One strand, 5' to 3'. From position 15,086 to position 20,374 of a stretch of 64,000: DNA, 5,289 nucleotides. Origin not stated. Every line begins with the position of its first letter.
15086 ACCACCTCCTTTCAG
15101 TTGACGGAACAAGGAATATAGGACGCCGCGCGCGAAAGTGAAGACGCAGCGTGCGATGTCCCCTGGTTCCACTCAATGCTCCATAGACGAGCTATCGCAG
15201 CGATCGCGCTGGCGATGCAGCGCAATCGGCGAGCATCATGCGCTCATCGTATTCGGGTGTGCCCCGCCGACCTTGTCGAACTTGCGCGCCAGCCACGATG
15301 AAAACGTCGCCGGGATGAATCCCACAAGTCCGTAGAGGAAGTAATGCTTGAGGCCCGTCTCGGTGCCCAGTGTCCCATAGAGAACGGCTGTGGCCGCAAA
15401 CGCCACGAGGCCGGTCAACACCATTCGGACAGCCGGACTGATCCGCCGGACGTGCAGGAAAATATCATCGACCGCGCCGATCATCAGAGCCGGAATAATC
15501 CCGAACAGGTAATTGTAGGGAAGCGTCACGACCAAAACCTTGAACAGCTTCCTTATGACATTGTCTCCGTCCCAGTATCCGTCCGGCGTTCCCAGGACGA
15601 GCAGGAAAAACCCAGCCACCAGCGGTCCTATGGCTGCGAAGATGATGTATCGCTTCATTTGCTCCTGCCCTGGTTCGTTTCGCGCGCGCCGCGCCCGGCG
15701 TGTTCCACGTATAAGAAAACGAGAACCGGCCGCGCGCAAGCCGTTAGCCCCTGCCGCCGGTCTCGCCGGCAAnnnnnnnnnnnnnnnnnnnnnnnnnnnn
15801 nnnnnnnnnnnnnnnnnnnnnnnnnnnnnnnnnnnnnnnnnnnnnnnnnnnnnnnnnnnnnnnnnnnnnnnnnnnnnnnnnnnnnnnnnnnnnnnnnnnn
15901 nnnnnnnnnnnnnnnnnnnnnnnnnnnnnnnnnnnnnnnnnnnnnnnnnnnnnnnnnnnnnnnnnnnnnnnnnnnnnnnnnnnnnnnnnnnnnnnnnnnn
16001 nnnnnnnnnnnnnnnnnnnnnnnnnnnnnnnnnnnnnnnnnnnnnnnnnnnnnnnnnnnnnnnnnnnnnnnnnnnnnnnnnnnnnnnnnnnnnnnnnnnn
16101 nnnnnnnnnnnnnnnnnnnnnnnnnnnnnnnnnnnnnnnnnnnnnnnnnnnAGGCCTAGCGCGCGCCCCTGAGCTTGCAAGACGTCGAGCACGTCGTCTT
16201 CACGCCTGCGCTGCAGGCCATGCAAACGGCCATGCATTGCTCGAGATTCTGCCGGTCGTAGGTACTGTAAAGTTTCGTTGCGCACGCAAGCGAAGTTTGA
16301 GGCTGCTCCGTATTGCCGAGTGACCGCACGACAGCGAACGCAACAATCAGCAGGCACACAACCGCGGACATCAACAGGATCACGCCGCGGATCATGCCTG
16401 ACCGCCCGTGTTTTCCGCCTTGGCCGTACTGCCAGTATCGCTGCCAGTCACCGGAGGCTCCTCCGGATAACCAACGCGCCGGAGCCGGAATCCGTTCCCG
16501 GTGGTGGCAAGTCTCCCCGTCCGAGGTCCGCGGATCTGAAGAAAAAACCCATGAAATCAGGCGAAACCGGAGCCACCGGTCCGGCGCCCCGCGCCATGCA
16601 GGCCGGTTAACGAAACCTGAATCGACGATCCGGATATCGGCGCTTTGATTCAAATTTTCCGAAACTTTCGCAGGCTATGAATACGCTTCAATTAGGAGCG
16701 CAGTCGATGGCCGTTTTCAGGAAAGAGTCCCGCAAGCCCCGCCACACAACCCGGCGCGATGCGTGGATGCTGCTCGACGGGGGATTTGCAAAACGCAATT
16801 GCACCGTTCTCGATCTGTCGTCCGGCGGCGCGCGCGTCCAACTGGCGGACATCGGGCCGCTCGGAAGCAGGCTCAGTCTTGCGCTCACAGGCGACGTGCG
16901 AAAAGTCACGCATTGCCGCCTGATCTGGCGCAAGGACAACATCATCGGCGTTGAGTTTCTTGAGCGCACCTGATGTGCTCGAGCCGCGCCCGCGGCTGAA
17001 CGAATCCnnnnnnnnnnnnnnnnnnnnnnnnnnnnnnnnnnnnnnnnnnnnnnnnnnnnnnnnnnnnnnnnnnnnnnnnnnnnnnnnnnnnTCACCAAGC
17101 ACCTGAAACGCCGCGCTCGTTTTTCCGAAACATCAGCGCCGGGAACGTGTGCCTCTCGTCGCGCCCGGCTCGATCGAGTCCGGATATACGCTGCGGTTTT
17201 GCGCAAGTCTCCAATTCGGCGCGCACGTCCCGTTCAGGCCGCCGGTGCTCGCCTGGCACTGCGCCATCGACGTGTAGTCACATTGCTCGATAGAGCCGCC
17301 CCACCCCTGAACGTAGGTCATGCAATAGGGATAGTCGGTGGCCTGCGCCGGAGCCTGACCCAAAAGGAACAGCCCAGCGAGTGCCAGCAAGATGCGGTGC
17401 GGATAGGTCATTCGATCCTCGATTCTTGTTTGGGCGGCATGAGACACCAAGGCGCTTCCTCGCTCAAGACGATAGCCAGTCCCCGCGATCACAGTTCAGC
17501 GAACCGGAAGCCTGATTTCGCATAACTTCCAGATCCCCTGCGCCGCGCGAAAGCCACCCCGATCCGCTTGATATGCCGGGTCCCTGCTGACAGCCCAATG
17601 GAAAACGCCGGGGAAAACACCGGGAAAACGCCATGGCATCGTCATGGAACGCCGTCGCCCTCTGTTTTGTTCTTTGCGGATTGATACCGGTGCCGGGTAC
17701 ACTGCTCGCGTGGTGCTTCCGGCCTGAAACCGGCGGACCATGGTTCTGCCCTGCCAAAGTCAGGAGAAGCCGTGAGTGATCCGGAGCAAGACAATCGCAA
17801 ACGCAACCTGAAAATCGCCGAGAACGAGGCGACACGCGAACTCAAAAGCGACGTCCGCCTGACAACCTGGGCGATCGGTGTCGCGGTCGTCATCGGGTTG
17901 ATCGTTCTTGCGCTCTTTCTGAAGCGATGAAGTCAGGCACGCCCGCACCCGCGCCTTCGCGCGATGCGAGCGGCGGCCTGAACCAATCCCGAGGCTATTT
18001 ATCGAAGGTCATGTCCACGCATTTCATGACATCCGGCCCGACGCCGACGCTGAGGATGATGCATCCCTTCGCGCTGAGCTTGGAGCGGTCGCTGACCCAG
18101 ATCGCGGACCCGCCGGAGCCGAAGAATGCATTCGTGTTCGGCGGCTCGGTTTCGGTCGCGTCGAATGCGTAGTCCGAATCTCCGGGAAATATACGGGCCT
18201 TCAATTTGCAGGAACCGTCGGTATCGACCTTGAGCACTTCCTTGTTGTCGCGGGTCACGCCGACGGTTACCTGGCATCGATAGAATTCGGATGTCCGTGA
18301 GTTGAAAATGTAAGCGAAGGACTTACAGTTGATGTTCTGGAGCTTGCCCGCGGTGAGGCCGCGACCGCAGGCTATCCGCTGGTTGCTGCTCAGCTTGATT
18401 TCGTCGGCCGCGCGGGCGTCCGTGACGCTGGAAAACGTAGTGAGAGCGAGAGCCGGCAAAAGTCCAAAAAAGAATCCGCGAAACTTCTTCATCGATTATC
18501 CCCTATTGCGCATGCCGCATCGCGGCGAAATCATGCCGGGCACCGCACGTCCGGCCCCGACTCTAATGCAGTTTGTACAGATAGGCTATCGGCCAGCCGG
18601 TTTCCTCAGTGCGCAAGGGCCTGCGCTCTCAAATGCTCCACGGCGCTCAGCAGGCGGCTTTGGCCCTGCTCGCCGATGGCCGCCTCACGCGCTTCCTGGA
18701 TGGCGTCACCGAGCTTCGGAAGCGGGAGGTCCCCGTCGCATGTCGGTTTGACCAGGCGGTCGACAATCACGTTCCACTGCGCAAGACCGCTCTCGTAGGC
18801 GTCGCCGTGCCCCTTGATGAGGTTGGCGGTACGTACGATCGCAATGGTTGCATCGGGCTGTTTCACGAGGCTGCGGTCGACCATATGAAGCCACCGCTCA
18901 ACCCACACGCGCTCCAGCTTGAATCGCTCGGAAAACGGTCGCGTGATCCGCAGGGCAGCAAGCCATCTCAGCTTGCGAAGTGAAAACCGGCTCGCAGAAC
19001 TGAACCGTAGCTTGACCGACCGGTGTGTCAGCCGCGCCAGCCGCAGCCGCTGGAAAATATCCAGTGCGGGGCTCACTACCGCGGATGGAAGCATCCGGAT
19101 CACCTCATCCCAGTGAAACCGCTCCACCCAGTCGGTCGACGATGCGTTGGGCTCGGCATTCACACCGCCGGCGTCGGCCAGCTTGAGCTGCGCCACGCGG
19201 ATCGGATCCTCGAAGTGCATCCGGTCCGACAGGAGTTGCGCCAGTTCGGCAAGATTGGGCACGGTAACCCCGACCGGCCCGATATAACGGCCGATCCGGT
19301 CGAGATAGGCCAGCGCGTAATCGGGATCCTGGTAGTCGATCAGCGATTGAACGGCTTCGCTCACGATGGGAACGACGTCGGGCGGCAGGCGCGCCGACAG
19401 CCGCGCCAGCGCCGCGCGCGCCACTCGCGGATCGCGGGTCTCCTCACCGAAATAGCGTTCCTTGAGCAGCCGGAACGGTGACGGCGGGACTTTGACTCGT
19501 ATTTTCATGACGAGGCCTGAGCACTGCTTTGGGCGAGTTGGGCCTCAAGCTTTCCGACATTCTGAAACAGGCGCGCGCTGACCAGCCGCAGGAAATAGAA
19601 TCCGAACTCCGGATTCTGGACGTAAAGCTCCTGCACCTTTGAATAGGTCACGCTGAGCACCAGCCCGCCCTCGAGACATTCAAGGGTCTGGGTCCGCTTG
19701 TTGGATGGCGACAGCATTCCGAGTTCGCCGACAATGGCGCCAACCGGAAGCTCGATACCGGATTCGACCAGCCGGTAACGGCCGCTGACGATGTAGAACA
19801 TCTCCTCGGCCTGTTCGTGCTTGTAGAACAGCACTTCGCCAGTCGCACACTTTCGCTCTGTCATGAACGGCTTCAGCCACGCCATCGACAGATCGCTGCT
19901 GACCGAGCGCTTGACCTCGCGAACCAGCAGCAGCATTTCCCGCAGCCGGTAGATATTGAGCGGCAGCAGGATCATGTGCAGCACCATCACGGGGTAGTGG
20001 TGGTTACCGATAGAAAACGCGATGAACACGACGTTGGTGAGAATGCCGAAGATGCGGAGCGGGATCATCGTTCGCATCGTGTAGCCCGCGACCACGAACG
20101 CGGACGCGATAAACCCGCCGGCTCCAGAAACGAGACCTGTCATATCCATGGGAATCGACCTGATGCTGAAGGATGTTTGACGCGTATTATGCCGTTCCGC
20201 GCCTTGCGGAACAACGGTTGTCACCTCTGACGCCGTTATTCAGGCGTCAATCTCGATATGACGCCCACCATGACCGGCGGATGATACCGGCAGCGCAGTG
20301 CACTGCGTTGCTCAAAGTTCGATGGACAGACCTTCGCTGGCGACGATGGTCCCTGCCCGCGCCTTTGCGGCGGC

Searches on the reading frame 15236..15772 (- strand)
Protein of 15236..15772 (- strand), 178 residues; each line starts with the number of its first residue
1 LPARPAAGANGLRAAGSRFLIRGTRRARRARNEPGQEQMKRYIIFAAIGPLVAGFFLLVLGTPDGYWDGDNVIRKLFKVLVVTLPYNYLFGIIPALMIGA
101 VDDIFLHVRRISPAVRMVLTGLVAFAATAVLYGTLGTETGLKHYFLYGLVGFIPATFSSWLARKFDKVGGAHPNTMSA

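Call 24: search_protein_families(library=pfam, proteins=[window:15236-15772:-], max_evalue=0.001)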
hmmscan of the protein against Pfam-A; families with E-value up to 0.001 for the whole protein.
window:15236-15772:- (178 aa): 1 family
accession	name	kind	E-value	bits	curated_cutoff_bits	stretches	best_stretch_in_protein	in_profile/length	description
PF17434.7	DUF5413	-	2.5e-46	157.8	31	1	39-165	1-130/133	Family of unknown function (DUF5413)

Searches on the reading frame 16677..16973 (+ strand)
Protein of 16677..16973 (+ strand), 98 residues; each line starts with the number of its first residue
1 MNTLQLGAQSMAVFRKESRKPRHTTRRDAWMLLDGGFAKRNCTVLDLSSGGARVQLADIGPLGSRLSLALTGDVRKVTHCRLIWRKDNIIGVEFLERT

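Call 24: search_protein_families(library=pfam, proteins=[window:16677-16973:+], max_evalue=0.001)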
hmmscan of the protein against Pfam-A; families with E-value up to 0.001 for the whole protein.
window:16677-16973:+ (98 aa): 1 family
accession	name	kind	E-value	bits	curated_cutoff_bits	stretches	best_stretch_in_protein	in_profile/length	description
PF07238.19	PilZ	-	4.8e-08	33.7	22.5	1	19-96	7-87/102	PilZ domain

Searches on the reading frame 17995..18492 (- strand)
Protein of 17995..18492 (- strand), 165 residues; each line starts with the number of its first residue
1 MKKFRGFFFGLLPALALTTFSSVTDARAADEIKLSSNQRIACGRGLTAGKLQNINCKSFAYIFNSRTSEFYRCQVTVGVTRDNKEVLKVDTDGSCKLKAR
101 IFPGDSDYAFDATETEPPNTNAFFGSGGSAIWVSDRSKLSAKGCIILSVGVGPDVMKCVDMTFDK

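Call 24: search_protein_families(library=pfam, proteins=[window:17995-18492:-], max_evalue=0.001)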
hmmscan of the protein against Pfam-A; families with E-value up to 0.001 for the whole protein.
window:17995-18492:- (165 aa): 0 families

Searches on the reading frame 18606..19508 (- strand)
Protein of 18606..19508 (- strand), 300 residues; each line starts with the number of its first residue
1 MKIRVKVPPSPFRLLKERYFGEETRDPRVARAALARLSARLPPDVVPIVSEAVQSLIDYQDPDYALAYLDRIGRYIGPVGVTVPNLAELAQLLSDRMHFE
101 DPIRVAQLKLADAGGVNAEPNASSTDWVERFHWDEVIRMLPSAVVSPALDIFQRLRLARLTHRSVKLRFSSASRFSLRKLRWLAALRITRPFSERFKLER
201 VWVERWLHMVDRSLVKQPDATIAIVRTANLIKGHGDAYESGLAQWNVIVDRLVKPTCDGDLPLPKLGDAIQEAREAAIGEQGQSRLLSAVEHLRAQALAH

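Call 3: search_protein_families(library=pfam, proteins=[window:18606-19508:-], max_evalue=0.01)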
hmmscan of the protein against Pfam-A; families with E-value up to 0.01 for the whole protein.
window:18606-19508:- (300 aa): 1 family
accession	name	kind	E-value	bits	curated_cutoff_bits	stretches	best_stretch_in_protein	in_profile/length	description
PF20169.3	DUF6537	-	8.4e-33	114.4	27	1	47-250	3-202/203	Family of unknown function (DUF6537)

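Call 6: search_protein_families(library=ncbifam, proteins=[window:18606-19508:-], max_evalue=0.01)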
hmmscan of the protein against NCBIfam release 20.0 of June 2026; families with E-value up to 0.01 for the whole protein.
window:18606-19508:- (300 aa): 1 family
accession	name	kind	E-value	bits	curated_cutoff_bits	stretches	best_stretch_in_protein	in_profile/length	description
NF006179.0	PRK08312.1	subfamily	5.3e-32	111.6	348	1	26-290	235-505/514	indolepyruvate oxidoreductase subunit beta family protein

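Call 56: search_dna_similar(query=window:18606-19508:-, collection=plasmids, mode=protein, max_rows=25, max_evalue=0.00001)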
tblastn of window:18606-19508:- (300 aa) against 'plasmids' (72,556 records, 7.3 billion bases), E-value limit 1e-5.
Records with a match: 5; places in all: 5; records where one place covers at least 80% of the query: 1.
Best place of each record, by identity: <60% 5.
By first word of the organism name: Burkholderia 2; Caballeronia 1; Novosphingobium 1; Variovorax 1.
By predicted mobility (MOB-suite, as given by PLSDB): non-mobilizable 3; conjugative 1; mobilizable 1.
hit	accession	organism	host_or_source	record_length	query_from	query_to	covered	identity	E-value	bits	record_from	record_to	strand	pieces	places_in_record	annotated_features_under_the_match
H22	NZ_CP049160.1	Caballeronia sp. SBC1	whole organism,soil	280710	44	290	82%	28.4%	2e-10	69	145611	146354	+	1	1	indolepyruvate oxidoreductase subunit beta family protein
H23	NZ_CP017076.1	Novosphingobium resinovorum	single cell,soil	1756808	52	290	80%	29.3%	5e-9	64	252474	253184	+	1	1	none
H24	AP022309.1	Burkholderia sp. SFA1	-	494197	48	249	67%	30.1%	1e-10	69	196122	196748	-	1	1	indolepyruvate oxidoreductase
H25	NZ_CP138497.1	Variovorax boronicumulans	Legume root,PacBio whole genome assembly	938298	48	252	68%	28.9%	9e-9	64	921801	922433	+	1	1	indolepyruvate oxidoreductase subunit beta family protein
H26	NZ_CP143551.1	Burkholderia multivorans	Homo sapiens,bronchoalveolar lavage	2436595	51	249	66%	28.6%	1e-9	67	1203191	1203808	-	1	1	none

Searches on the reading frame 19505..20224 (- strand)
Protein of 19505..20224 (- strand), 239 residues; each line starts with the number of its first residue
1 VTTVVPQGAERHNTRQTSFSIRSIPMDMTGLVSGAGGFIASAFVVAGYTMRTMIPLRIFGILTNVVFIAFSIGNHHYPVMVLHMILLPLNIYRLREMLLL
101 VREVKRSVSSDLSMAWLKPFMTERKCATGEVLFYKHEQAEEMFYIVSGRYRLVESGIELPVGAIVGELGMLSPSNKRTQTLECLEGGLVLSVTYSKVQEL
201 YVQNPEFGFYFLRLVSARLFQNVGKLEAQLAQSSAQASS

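Call 3: search_protein_families(library=pfam, proteins=[window:19505-20224:-], max_evalue=0.01)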
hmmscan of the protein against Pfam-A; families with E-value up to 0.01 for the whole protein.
window:19505-20224:- (239 aa): 1 family
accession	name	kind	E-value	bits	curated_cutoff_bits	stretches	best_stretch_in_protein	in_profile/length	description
PF00027.35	cNMP_binding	-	6.1e-09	36.2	27.5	1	124-203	2-88/89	Cyclic nucleotide-binding domain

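Call 6: search_protein_families(library=ncbifam, proteins=[window:19505-20224:-], max_evalue=0.01)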
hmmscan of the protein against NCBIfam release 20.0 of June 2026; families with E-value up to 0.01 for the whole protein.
window:19505-20224:- (239 aa): 2 families
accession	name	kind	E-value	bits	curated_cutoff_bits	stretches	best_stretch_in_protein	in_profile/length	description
TIGR03896.1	cyc_nuc_ocin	subfamily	7.9e-06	25.4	161.05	1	91-221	136-268/317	bacteriocin-type transport-associated protein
NF008732.0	PRK11753.1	equivalog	8.3e-06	25.4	266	1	112-225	14-135/214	cAMP-activated global transcriptional regulator CRP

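Call 57: search_dna_similar(query=window:19505-20149:-, collection=plasmids, mode=protein, max_rows=25, max_evalue=0.00001)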
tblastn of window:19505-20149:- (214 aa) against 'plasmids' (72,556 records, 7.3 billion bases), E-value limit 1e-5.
Records with a match: 17; places in all: 17; records where one place covers at least 80% of the query: 10.
Best place of each record, by identity: <60% 17.
By first word of the organism name: Bradyrhizobium 7; Burkholderia 3; Variovorax 2; Caballeronia 2; Paraburkholderia 2; Rhodobacteraceae 1.
By predicted mobility (MOB-suite, as given by PLSDB): mobilizable 9; non-mobilizable 7; conjugative 1.
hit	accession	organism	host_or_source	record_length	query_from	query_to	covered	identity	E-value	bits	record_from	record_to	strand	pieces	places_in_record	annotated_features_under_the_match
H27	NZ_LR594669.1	Variovorax sp. SRS16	linuron-contaminated soil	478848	4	202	93%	33.0%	3e-26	112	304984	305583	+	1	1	cyclic nucleotide-binding domain-containing protein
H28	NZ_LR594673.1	Variovorax sp. PBL-E5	linuron-contaminated soil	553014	4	202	93%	33.0%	3e-26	112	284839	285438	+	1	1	cyclic nucleotide-binding domain-containing protein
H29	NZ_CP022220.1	Bradyrhizobium guangxiense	peanut,cell culture,roots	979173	10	200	89%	34.4%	6e-27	114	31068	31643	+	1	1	cyclic nucleotide-binding domain-containing protein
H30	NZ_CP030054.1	Bradyrhizobium guangzhouense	Arachis hypogaea,Microbe,nodule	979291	10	200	89%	34.4%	6e-27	114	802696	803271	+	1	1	cyclic nucleotide-binding domain-containing protein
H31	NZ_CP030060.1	Bradyrhizobium sp. CCBAU 53351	Arachis hypogaea,Microbe,nodule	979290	10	200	89%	34.4%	6e-27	114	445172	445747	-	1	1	cyclic nucleotide-binding domain-containing protein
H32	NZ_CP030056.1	Bradyrhizobium sp. CCBAU 53340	Arachis hypogaea,Microbe,nodule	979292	10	200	89%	34.4%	6e-27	114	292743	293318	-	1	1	cyclic nucleotide-binding domain-containing protein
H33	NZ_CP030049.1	Bradyrhizobium sp. CCBAU 53338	Arachis hypogaea,Microbe,nodule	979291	10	200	89%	34.4%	6e-27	114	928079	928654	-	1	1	cyclic nucleotide-binding domain-containing protein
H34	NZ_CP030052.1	Bradyrhizobium guangdongense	peanut,cell culture,roots of peanut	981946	10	200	89%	34.4%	6e-27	114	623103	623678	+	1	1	cyclic nucleotide-binding domain-containing protein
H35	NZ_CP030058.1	Bradyrhizobium guangdongense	Arachis hypogaea,Microbe,nodule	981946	10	200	89%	34.4%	6e-27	114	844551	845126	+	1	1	cyclic nucleotide-binding domain-containing protein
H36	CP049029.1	Rhodobacteraceae bacterium SC52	Apostichopus japonicus,pure ...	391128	12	197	87%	29.8%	1e-22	102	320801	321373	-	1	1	cyclic nucleotide-binding domain-containing protein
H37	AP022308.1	Burkholderia sp. SFA1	-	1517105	84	197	53%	38.6%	2e-17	87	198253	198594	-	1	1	hypothetical protein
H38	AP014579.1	Burkholderia sp. RPE67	Riptortus pedestris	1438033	84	197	53%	38.6%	2e-17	87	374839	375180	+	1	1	cyclic nucleotide-binding protein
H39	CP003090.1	Burkholderia sp. YI23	-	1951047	84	197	53%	38.6%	2e-17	87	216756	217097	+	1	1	cyclic nucleotide-binding protein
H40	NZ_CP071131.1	Caballeronia sp. M1242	Homo sapiens,ETA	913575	82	194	53%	38.1%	5e-16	83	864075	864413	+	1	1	LuxR C-terminal-related transcriptional regulator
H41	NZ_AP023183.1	Paraburkholderia sp. PGU19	Physopelta gutta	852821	82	198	55%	36.8%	1e-16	85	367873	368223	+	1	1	LuxR C-terminal-related transcriptional regulator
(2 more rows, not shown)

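Call 58: get_annotated_region(hit=H29, flank=7000)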
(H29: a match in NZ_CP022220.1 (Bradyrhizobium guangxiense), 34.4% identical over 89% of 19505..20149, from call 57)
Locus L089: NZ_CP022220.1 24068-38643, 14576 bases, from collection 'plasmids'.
description: Bradyrhizobium guangxiense strain CCBAU 53363 plasmid p53363, complete sequence
organism: Bradyrhizobium guangxiense (NCBI taxid 1325115)
taxonomy: Bacteria; Pseudomonadota; Alphaproteobacteria; Hyphomicrobiales; Nitrobacteraceae; Bradyrhizobium; Bradyrhizobium guangxiense
host: -; source: peanut,cell culture,roots; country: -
typing (MOB-suite, as given by PLSDB): mobilizable; relaxase MOBP
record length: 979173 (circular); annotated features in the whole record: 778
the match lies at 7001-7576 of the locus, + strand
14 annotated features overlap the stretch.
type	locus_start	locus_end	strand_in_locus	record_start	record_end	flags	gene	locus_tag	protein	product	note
CDS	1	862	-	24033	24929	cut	-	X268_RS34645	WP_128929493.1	LysR substrate-binding domain-containing protein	-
CDS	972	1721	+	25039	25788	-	-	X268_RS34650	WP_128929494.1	glucose 1-dehydrogenase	-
CDS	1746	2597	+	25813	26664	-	-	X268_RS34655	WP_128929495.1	transketolase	-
CDS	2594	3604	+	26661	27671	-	-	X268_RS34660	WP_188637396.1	transketolase family protein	-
CDS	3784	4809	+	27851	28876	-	-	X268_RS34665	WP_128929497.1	TRAP transporter substrate-binding protein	-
CDS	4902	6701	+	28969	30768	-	-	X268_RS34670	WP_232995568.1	TRAP transporter large permease subunit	-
CDS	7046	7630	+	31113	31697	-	-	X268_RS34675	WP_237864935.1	cyclic nucleotide-binding domain-containing protein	-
CDS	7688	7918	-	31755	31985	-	-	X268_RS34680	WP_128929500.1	hypothetical protein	-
CDS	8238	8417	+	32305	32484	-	-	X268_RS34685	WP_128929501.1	hypothetical protein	-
CDS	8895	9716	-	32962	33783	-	-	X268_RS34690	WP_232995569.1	SMP-30/gluconolactonase/LRE family protein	-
CDS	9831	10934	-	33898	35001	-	-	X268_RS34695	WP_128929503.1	ABC transporter ATP-binding protein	-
CDS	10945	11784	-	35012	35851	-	-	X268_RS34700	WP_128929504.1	carbohydrate ABC transporter permease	GO:0008643 - carbohydrate transport [Evidence IEA]; GO:0055085 - transmembrane transport [Evidence IEA]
CDS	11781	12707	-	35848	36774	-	-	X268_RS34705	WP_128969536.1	sugar ABC transporter permease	-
CDS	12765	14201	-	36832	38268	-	-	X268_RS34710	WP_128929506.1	sugar ABC transporter substrate-binding protein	-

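Call 59: get_annotated_region(hit=H27, flank=7000)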
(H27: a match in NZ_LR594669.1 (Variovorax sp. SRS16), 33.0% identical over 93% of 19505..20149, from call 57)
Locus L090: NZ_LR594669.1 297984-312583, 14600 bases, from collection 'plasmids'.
description: Variovorax sp. SRS16 plasmid 4
organism: Variovorax sp. SRS16 (NCBI taxid 282217)
taxonomy: Bacteria; Pseudomonadota; Betaproteobacteria; Burkholderiales; Comamonadaceae; Variovorax; Variovorax sp. SRS16
host: -; source: linuron-contaminated soil; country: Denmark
typing (MOB-suite, as given by PLSDB): non-mobilizable
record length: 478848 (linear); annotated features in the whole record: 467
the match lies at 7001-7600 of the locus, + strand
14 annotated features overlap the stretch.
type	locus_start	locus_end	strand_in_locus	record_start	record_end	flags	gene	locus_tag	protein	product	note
CDS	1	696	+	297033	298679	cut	-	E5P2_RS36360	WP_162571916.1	hydantoinase B/oxoprolinase family protein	-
CDS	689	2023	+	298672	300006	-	-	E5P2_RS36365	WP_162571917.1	FAD-binding oxidoreductase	-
CDS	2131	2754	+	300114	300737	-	-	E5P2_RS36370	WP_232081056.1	DedA family protein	GO:0055085 - transmembrane transport [Evidence IEA]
CDS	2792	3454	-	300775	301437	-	-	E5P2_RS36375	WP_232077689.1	redoxin domain-containing protein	-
CDS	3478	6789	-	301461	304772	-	-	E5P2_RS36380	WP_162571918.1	adenylate/guanylate cyclase domain-containing protein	GO:0009190 - cyclic nucleotide biosynthetic process [Evidence IEA]; GO:0035556 - intracellular signal transduction ...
CDS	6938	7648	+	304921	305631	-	-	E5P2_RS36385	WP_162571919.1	cyclic nucleotide-binding domain-containing protein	-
CDS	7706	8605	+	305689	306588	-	-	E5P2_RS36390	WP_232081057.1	hypothetical protein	-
CDS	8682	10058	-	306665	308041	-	-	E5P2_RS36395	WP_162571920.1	amidase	-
CDS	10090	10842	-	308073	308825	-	-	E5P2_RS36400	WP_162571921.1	SDR family NAD(P)-dependent oxidoreductase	-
CDS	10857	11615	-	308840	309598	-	-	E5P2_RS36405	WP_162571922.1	SDR family NAD(P)-dependent oxidoreductase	-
CDS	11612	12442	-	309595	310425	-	-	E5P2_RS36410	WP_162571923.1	polysaccharide deacetylase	-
CDS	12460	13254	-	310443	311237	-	-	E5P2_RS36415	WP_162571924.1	ABC transporter permease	GO:0055085 - transmembrane transport [Evidence IEA]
CDS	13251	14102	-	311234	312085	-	-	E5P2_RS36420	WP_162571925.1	ABC transporter permease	GO:0055085 - transmembrane transport [Evidence IEA]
CDS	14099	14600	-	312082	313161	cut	-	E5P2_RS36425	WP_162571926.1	ABC transporter ATP-binding protein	-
